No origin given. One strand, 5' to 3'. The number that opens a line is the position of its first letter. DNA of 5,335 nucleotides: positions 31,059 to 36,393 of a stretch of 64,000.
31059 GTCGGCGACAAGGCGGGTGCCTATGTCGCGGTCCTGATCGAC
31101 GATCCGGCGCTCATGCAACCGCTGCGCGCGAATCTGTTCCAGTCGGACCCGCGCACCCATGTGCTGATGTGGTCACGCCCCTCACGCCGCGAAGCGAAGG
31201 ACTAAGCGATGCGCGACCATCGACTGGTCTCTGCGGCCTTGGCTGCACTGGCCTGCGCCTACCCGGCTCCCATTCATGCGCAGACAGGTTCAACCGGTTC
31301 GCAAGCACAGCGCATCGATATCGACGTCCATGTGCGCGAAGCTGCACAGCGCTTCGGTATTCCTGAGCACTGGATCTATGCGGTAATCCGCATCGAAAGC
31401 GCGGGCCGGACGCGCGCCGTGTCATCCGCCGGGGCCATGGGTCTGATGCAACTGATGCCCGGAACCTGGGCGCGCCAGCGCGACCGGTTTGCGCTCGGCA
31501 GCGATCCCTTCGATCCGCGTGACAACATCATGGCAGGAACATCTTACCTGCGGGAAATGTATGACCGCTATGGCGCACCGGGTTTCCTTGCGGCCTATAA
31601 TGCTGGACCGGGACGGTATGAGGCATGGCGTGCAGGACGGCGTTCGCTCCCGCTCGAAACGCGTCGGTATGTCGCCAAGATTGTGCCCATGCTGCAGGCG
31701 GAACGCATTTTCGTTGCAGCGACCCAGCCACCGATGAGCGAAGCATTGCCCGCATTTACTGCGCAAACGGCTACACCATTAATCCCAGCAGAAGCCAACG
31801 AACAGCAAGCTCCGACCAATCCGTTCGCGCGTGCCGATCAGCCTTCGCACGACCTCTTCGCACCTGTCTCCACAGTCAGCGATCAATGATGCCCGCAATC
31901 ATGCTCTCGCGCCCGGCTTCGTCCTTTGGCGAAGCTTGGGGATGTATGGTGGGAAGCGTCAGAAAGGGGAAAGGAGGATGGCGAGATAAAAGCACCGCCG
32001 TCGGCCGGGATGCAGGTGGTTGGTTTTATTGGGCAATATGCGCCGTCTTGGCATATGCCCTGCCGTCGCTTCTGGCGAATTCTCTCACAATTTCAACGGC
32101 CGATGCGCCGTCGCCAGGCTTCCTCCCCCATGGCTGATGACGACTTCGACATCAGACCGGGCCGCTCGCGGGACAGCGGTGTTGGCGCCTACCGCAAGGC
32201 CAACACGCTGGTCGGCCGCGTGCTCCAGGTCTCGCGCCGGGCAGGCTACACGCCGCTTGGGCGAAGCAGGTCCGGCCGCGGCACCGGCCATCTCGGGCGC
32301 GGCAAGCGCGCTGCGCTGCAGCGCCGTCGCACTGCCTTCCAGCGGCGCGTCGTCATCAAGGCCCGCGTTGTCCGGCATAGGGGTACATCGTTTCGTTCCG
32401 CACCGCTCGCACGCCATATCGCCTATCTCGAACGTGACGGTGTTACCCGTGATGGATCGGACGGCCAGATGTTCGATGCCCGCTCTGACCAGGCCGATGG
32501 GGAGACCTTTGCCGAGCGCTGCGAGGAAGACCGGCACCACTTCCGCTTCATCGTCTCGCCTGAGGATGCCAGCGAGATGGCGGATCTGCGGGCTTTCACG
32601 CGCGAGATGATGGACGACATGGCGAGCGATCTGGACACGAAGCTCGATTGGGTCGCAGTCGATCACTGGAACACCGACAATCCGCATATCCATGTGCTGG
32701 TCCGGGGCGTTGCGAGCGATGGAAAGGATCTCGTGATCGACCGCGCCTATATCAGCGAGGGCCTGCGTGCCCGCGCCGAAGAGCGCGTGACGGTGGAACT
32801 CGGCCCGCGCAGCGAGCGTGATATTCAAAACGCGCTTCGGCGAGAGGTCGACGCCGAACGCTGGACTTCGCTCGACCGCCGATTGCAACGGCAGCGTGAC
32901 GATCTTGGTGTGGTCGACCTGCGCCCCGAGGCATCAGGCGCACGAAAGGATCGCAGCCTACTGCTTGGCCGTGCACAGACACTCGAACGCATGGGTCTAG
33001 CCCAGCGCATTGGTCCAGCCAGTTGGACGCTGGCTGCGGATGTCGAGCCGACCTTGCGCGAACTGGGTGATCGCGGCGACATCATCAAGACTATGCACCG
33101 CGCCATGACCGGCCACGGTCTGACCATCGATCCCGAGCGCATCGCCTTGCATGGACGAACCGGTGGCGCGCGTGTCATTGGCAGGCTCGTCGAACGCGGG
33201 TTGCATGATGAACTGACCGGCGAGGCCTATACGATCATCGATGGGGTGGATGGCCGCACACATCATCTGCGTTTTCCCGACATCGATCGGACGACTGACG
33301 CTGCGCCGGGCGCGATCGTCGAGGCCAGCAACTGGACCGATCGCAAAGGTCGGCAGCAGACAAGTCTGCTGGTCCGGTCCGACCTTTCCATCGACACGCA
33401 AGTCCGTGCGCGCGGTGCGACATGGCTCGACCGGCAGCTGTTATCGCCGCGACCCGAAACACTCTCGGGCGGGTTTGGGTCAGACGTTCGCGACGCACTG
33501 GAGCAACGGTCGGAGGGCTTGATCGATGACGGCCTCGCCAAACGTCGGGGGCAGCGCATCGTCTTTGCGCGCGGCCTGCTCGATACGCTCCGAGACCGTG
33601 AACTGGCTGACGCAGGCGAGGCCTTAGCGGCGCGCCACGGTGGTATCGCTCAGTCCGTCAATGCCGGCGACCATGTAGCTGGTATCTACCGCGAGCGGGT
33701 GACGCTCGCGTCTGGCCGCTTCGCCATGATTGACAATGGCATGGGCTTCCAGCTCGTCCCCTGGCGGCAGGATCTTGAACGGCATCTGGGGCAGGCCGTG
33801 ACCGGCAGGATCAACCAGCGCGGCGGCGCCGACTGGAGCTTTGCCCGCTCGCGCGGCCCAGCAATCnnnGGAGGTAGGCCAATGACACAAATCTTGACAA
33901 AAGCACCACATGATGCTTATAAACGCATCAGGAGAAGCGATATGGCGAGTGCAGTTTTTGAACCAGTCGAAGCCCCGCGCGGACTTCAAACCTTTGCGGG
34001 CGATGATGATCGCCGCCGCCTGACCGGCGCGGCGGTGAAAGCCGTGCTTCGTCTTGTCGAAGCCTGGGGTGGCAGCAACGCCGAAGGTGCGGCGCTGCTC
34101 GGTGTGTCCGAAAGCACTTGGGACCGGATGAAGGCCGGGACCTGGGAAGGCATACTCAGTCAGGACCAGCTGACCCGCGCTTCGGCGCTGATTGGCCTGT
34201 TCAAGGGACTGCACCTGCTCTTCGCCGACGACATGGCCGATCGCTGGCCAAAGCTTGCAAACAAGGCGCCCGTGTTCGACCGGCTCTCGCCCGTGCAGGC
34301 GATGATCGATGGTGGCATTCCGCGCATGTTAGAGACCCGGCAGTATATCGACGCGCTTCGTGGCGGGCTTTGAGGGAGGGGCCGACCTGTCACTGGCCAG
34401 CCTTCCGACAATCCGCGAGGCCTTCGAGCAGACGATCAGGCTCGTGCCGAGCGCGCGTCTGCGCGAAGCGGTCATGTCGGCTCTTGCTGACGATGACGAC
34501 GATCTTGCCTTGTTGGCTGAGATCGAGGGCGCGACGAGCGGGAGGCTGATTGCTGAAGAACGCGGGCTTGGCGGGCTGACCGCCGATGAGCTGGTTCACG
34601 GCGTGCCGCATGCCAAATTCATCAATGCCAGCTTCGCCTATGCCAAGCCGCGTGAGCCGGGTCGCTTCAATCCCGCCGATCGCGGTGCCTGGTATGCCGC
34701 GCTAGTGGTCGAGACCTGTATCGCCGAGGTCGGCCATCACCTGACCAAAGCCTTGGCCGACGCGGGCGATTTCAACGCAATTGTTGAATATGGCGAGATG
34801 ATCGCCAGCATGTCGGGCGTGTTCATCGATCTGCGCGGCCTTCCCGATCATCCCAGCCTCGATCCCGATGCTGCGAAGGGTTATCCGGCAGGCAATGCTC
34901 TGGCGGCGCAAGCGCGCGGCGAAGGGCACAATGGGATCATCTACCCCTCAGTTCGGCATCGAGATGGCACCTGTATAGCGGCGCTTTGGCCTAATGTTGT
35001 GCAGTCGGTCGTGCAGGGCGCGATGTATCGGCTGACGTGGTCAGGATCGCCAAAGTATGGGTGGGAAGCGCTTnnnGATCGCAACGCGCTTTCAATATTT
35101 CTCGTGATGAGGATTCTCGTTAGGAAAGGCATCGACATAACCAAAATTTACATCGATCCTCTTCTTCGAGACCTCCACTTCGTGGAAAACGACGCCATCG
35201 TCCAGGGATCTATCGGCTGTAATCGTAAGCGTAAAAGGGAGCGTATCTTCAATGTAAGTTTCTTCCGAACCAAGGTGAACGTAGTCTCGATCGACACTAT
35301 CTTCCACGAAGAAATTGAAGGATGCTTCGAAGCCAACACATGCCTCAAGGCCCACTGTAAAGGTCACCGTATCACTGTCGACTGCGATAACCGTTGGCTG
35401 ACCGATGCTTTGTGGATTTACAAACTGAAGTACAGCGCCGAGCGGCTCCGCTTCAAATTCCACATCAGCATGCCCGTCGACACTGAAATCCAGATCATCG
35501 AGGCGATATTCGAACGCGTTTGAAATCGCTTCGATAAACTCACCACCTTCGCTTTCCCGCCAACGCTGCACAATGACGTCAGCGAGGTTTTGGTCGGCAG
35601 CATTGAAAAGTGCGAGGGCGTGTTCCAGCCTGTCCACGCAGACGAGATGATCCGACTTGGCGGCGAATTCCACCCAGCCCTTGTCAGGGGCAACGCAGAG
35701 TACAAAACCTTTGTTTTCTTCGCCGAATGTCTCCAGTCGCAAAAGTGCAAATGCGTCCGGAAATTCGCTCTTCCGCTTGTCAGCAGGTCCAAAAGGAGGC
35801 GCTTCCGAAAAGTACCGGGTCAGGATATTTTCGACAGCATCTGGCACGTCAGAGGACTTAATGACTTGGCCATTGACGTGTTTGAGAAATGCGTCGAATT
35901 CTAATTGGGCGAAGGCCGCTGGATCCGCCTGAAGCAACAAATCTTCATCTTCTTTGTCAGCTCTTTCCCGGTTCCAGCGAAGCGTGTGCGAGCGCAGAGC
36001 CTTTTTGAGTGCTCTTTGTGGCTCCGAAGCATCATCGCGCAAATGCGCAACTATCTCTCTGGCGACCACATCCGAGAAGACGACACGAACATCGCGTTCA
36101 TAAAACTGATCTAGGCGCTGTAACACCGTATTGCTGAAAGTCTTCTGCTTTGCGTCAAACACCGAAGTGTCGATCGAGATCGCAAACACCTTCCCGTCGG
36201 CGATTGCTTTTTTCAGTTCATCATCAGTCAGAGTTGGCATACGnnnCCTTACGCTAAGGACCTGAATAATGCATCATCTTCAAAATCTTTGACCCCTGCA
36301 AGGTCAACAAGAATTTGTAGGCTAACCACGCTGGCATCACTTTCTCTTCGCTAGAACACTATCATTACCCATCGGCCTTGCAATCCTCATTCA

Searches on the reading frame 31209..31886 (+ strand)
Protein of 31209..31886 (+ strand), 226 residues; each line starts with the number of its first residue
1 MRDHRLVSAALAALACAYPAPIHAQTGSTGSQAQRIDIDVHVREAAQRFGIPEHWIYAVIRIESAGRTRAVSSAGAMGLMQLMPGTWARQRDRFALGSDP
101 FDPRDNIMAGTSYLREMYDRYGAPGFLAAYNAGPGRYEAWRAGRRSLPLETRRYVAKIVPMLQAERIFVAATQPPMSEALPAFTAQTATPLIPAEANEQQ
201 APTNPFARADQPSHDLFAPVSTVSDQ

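Call 21: search_protein_families(library=pfam, proteins=[window:31209-31886:+], max_evalue=5)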
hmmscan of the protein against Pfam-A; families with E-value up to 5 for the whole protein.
window:31209-31886:+ (226 aa): 4 families
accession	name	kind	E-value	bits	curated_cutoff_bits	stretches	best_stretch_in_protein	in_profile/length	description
PF01464.25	SLT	-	7.9e-27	93.6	21.3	1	43-145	4-109/117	Transglycosylase SLT domain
PF13406.11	SLT_2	-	0.0012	18.6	24.3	2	72-89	151-168/292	Transglycosylase SLT domain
PF06737.19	Transglycosylas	-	0.034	15.2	27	1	58-89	9-40/77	Transglycosylase-like domain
PF13384.12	HTH_23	-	0.09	13.1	24.6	1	40-61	18-39/50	Homeodomain-like domain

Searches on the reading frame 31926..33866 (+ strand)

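Call 21: search_protein_families(library=pfam, proteins=[window:31926-33866:+], max_evalue=5)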
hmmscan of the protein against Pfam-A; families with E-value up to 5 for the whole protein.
window:31926-33866:+ (647 aa): 3 families
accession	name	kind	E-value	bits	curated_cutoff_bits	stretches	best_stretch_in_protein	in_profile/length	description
PF11843.13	DUF3363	-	7e-84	282.5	28.4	2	473-645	202-374/375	Protein of unknown function (DUF3363)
PF03432.20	Relaxase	-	2.3e-05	25.1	24.6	1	197-269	38-109/132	MobA/VirD2-like, nuclease domain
PF18555.7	MobL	-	0.0012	18.4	28.5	1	220-258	123-163/383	MobL relaxases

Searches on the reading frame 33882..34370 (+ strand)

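Call 36: search_protein_families(library=pfam, proteins=[window:33882-34370:+], max_evalue=0.00001)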
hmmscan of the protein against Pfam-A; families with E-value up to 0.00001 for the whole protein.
window:33882-34370:+ (163 aa): 1 family
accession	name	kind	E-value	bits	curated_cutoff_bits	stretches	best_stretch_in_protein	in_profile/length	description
PF20432.4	Xre-like-HTH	-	2e-10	41.3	25.8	1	46-104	6-62/63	Antitoxin Xre-like helix-turn-helix domain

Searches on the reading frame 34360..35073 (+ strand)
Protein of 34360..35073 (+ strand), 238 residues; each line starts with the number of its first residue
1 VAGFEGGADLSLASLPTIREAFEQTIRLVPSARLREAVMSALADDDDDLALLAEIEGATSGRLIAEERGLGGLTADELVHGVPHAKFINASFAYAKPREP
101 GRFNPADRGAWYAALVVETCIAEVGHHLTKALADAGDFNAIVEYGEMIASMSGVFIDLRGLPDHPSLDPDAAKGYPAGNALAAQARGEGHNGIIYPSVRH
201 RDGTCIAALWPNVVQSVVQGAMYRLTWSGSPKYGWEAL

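Call 36: search_protein_families(library=pfam, proteins=[window:34360-35073:+], max_evalue=0.00001)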
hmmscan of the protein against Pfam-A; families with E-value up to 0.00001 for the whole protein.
window:34360-35073:+ (238 aa): 1 family
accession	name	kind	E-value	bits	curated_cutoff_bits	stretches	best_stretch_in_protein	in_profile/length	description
PF08808.17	RES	-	4e-27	95.6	23.2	1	80-228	3-157/157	RES domain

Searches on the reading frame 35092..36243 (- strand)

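Call 36: search_protein_families(library=pfam, proteins=[window:35092-36243:-], max_evalue=0.00001)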
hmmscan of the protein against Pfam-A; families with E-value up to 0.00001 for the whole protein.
window:35092-36243:- (383 aa): 1 family
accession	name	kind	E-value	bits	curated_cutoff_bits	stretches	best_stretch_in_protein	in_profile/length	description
PF16289.11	PIN_12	-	1.9e-20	74.4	32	1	22-190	1-172/172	PIN domain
